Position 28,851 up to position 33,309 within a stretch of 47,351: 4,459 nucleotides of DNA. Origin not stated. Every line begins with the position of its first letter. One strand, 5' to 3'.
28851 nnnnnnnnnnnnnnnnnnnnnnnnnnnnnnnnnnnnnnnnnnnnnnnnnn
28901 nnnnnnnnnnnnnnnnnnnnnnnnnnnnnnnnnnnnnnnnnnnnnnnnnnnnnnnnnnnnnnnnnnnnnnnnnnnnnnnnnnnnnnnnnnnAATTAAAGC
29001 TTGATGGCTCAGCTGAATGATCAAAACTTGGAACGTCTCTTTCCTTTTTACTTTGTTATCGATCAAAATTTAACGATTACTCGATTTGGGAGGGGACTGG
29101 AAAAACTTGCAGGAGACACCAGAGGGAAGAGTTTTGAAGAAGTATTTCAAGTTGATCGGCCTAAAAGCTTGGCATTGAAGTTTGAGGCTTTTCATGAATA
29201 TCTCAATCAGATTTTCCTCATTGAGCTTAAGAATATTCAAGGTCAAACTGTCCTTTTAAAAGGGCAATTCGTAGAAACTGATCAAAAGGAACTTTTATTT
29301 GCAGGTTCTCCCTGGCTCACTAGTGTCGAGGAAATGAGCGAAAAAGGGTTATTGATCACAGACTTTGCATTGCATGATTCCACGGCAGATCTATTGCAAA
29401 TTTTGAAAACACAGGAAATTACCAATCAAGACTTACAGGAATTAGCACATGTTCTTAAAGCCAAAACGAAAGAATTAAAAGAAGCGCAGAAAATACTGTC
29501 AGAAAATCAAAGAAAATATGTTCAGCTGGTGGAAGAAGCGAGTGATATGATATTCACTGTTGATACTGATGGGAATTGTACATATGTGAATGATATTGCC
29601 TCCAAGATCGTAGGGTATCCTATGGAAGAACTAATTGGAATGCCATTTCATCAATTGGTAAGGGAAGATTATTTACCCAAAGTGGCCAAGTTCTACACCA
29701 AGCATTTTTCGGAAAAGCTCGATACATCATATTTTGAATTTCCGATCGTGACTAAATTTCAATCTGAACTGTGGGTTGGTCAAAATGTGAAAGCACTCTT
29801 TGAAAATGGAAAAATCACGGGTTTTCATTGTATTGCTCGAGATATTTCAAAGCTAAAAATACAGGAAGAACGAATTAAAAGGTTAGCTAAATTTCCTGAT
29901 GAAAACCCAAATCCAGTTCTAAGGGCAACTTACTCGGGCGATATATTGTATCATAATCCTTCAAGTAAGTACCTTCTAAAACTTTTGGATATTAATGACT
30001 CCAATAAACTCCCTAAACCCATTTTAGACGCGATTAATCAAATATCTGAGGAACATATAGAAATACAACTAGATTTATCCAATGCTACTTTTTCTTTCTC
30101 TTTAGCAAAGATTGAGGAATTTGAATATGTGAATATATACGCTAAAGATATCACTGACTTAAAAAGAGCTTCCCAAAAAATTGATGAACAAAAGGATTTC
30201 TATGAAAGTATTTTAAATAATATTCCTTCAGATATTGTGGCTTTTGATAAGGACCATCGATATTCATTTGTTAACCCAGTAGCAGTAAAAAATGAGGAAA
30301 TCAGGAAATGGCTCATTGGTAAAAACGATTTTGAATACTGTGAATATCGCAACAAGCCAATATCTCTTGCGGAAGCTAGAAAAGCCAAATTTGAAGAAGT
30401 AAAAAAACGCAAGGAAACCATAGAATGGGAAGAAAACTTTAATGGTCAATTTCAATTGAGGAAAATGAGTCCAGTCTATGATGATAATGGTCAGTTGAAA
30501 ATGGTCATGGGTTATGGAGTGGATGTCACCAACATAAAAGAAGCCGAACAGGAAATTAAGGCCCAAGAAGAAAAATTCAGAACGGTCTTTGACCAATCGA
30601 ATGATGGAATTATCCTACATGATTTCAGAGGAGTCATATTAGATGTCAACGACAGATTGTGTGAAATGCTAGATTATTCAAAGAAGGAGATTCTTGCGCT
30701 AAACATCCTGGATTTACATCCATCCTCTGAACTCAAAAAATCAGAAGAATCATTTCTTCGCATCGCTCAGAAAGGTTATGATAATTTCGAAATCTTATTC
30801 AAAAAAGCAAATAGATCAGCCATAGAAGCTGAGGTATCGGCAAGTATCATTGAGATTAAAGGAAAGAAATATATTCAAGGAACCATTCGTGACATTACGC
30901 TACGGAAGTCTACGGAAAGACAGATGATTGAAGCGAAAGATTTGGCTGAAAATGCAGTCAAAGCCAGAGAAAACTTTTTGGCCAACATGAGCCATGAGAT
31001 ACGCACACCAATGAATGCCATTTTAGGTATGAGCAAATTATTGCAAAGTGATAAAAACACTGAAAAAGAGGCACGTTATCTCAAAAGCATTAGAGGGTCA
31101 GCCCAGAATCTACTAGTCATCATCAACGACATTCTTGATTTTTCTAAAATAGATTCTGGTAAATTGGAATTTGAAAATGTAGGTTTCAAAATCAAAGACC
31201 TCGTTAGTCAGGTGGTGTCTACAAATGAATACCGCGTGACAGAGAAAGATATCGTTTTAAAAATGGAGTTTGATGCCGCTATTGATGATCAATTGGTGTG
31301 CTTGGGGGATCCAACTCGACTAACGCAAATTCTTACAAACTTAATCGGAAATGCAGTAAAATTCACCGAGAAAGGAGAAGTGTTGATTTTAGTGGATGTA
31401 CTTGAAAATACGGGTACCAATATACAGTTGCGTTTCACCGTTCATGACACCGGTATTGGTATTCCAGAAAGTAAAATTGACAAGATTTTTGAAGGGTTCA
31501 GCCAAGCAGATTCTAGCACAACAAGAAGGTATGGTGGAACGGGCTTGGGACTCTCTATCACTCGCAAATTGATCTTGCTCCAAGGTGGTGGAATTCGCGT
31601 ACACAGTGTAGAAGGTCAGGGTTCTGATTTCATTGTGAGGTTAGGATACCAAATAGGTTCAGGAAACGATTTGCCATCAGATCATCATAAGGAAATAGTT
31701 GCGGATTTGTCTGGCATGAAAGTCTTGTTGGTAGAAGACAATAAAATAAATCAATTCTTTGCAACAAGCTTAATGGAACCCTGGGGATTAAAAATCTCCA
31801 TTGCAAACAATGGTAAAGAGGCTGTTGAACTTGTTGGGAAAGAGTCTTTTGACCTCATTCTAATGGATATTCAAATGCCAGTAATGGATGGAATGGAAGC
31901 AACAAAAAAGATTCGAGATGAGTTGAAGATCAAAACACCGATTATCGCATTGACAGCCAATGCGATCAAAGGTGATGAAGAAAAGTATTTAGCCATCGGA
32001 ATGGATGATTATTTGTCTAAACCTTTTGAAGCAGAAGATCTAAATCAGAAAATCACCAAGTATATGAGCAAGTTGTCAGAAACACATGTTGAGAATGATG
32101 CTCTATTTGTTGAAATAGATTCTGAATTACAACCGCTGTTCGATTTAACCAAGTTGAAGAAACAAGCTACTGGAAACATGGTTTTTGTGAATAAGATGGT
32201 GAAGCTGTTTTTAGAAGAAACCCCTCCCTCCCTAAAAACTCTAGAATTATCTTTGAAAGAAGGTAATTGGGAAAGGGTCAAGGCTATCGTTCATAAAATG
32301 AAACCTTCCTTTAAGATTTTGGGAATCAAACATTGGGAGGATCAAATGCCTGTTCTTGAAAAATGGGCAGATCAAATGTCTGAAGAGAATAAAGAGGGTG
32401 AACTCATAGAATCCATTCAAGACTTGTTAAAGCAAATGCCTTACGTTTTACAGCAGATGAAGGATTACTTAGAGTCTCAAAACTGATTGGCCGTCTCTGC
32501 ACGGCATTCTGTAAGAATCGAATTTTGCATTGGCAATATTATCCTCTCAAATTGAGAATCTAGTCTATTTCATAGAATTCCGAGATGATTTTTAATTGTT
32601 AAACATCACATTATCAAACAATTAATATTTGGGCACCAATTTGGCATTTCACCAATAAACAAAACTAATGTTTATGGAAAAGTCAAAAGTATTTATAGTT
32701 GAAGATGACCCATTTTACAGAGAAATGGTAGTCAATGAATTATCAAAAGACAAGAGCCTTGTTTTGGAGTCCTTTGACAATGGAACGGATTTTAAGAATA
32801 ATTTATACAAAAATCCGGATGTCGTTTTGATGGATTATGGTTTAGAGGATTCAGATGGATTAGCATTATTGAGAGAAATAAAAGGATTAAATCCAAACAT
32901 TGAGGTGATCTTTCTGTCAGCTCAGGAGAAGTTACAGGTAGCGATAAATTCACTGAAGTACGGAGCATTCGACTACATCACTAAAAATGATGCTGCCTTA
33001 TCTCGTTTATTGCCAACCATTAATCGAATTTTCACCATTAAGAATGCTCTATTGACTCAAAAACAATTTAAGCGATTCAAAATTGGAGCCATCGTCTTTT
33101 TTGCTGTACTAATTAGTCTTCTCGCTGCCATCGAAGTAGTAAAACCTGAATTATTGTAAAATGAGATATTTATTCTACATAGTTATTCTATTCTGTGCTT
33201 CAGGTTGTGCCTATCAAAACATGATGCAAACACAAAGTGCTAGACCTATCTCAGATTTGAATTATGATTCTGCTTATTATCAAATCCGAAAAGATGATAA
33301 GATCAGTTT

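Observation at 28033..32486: sGC-like H-NOX heme sensor plus HNOBA-containing hybrid histidine kinase embedded in a Bacteroidota EPS locus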

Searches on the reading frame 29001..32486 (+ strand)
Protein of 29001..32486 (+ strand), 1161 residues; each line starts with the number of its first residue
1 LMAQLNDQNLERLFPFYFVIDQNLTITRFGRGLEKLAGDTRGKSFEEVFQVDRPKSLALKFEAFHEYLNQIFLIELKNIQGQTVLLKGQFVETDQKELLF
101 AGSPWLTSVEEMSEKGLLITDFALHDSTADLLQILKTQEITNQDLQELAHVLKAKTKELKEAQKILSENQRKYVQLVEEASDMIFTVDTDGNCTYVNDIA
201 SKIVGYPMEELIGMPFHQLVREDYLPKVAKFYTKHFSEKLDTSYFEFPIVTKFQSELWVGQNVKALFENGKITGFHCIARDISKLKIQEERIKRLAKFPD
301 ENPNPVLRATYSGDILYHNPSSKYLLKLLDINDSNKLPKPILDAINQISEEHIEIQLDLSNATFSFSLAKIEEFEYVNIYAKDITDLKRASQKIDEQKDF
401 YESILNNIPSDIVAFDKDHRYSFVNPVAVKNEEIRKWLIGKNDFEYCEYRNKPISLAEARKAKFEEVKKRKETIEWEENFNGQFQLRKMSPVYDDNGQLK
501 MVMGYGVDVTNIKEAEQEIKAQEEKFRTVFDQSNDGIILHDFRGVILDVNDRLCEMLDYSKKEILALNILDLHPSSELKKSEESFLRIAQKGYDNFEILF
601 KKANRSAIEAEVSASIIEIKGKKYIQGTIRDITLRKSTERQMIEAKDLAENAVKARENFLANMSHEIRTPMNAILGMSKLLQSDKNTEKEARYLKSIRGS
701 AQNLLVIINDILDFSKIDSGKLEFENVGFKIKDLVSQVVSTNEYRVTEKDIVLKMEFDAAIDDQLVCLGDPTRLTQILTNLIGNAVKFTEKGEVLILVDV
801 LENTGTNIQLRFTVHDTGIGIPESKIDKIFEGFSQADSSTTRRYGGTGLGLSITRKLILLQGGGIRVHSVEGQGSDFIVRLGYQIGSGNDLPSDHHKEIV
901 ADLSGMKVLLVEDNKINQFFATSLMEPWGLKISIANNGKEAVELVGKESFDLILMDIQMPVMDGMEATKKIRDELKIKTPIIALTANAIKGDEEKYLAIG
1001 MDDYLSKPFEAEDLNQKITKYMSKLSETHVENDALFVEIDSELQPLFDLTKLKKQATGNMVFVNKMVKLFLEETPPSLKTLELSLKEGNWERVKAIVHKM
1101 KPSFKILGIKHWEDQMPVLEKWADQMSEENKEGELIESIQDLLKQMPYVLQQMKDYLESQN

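Call 3: search_protein_families(library=pfam, proteins=[window:29001-32486:+], max_evalue=0.01)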
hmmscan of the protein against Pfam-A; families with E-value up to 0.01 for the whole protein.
window:29001-32486:+ (1161 aa): 13 families
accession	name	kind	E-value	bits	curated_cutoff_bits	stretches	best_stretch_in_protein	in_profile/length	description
PF02518.31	HATPase_c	-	8.5e-28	97.5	26.4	1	769-881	1-107/111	Histidine kinase-, DNA gyrase B-, and HSP90-like ATPase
PF00072.30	Response_reg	-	2.1e-27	95.9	30.2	1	908-1018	1-110/111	Response regulator receiver domain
PF07701.20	HNOBA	-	2.8e-26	92.8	23.4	2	4-78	2-77/216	Heme NO binding associated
PF00989.32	PAS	-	3.7e-26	91.8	22.6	2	172-282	2-113/113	PAS fold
PF13426.13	PAS_9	-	2e-23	83.1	27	2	534-633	1-102/103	PAS domain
PF00512.31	HisKA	-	1.5e-21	76.6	26.9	1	655-720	1-66/66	His Kinase A (phospho-acceptor) domain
PF13188.13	PAS_8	-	1.7e-18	66.2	21.8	2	524-577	1-55/65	PAS domain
PF08448.16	PAS_4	-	4.9e-16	59.4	23.1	1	178-283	2-106/110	PAS fold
PF08447.18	PAS_3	-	7.8e-10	39.3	25.6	1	195-278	3-88/89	PAS fold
PF01627.28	Hpt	-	1.7e-07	31.8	24.6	1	1066-1146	2-81/84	Hpt domain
PF24820.1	Diguanyl_cycl_sensor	-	0.00031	21.1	28.1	0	176-230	1-55/109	Diguanylate cyclase-like sensor domain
PF23198.2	PDE8A_N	-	0.0017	18.7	29.6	1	905-998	9-105/147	PDE8A-like, N-terminal domain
PF12860.13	PAS_7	-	0.0032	18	27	0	183-221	7-46/115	PAS fold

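Call 4: search_protein_families(library=ncbifam, proteins=[window:29001-32486:+], max_evalue=0.01)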
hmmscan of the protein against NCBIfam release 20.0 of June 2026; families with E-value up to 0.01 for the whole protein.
window:29001-32486:+ (1161 aa): 160 families (the best 25 are shown)
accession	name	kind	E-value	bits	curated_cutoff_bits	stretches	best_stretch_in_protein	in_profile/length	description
NF008318.0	PRK11107.1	equivalog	2.8e-120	403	890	2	645-884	282-519/920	two-component sensor histidine kinase BarA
NF041947.1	LuxQ_Vibrio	equivalog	2.6e-114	382.9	1200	1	518-1023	343-840/843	quorum-sensing autoinducer 2 sensor kinase/phosphatase LuxQ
NF008302.0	PRK11091.1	equivalog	1.1e-107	361.2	838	3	621-1157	254-773/779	aerobic respiration two-component sensor histidine kinase ArcB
TIGR02956.1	TMAO_torS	equivalog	1.2e-106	358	676.5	1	644-1145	452-959/967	TMAO reductase system sensor histidine kinase/response regulator TorS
NF011874.0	PRK15347.1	equivalog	6e-85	286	852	2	640-884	382-615/921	two component system sensor kinase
NF047874.1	MASE3_PAS_HK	subfamily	4.5e-83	280.2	560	2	510-890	251-632/655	MASE3 domain-containing sensor histidine kinase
NF045901.1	HisKinLetSLeg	equivalog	1.8e-82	277.7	1650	2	646-881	283-516/906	two-component system sensor histidine kinase LetS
NF008099.0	PRK10841.1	equivalog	3.5e-79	266.7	920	2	631-881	445-688/949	two-component system sensor histidine kinase RcsC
NF038297.2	hybrid_HK_HrmK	equivalog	4.8e-77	260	725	1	629-1021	208-607/607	hybrid histidine kinase/response regulator HrmK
NF046044.1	PnpS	equivalog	6.1e-69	232.9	400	3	511-881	42-389/390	two-component system histidine kinase PnpS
NF008543.0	PRK11466.1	equivalog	1.5e-67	228.2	982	1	645-1141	433-901/914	TMAO reductase system sensor histidine kinase/response regulator TorS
NF033092.0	HK_WalK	equivalog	1.5e-61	208.7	725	2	482-882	218-593/594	cell wall metabolism sensor histidine kinase WalK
NF041880.1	EPS_EpsF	equivalog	2.7e-51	174.6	900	2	639-880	260-490/492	response regulator EpsF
TIGR02966.1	phoR_proteo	equivalog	3.5e-51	174.2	334.2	1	521-880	3-332/333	phosphate regulon sensor histidine kinase PhoR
TIGR00229.1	sensory_box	domain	7.9e-51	171.4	22.9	2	168-291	2-125/126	PAS domain S-box protein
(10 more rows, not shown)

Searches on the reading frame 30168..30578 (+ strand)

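Call 57: search_protein_families(library=pfam, proteins=[window:30168-30578:+], max_evalue=0.1)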
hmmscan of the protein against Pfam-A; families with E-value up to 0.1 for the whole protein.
seq(137 aa): 2 families
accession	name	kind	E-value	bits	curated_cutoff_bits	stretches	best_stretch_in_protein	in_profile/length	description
PF08448.16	PAS_4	-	0.00023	21.8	23.1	1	16-122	1-107/110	PAS fold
PF00989.32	PAS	-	0.099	13.1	22.6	0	11-42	2-33/113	PAS fold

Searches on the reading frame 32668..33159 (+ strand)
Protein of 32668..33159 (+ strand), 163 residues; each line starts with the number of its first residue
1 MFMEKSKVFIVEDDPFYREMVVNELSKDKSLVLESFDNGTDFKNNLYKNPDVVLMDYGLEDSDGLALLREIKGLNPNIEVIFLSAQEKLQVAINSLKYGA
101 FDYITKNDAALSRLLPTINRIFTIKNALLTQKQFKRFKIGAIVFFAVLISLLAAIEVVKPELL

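Call 3: search_protein_families(library=pfam, proteins=[window:32668-33159:+], max_evalue=0.01)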
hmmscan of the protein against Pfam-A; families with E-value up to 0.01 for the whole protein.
window:32668-33159:+ (163 aa): 1 family
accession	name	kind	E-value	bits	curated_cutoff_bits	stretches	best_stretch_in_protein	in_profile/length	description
PF00072.30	Response_reg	-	1.3e-21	77.2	30.2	1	8-107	1-100/111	Response regulator receiver domain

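Call 4: search_protein_families(library=ncbifam, proteins=[window:32668-33159:+], max_evalue=0.01)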
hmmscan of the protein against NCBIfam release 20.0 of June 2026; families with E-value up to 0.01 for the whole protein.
window:32668-33159:+ (163 aa): 79 families (the best 25 are shown)
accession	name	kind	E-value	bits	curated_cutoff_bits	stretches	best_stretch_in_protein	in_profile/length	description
TIGR01818.1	ntrC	equivalog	5.2e-16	58.5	558.6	1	8-107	1-100/463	nitrogen regulation protein NR(I)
NF008176.1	PRK10923.1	equivalog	2.3e-15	56.2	620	1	3-107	1-105/469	nitrogen regulation protein NR(I)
NF051850.1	RespRegRprY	equivalog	4.9e-15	55.6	370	1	4-146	3-143/234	response regulator transcription factor RprY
NF001965.0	PRK00742.1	subfamily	1.7e-14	53.8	293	1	4-125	2-126/357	chemotaxis-specific protein-glutamate methyltransferase CheB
TIGR02154.1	PhoB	equivalog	1.1e-13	51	296.2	1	6-108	3-107/226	phosphate regulon transcriptional regulator PhoB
NF008469.0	PRK11361.1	equivalog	2.8e-13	49.4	714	1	5-121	4-119/461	acetoacetate metabolism transcriptional regulator AtoC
NF051870.1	NAssimRespRegNtrX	equivalog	2.9e-12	46.2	600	1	6-124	2-121/452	nitrogen assimilation response regulator NtrX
NF045505.1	RR_RssB_Pseudo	equivalog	4.5e-12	45.7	700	1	4-131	4-131/394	two-component system response regulator RssB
NF011896.0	PRK15369.1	equivalog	1.6e-11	44.2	242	1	4-120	2-119/211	two component system response regulator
TIGR03787.1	marine_sort_RR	equivalog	1.8e-11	44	335.7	1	7-131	2-127/227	proteobacterial dedicated sortase system response regulator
NF008296.0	PRK11083.1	equivalog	3e-11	43.2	273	1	3-107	1-104/228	two-component system response regulator CreB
NF007928.2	PRK10643.1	equivalog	5.5e-11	42.5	330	1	7-116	2-110/216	two-component system response regulator PmrA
NF007820.0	PRK10529.1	equivalog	8.8e-11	41.6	325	1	6-107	2-102/225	two-component system response regulator KdpE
NF041367.1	CheY_Halo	equivalog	1.2e-10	41.7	200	1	8-107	1-100/114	chemotaxis protein CheY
NF007689.0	PRK10365.1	equivalog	1.2e-10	40.8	760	1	48-121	48-120/441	sigma-54-dependent response regulator transcription factor ZraR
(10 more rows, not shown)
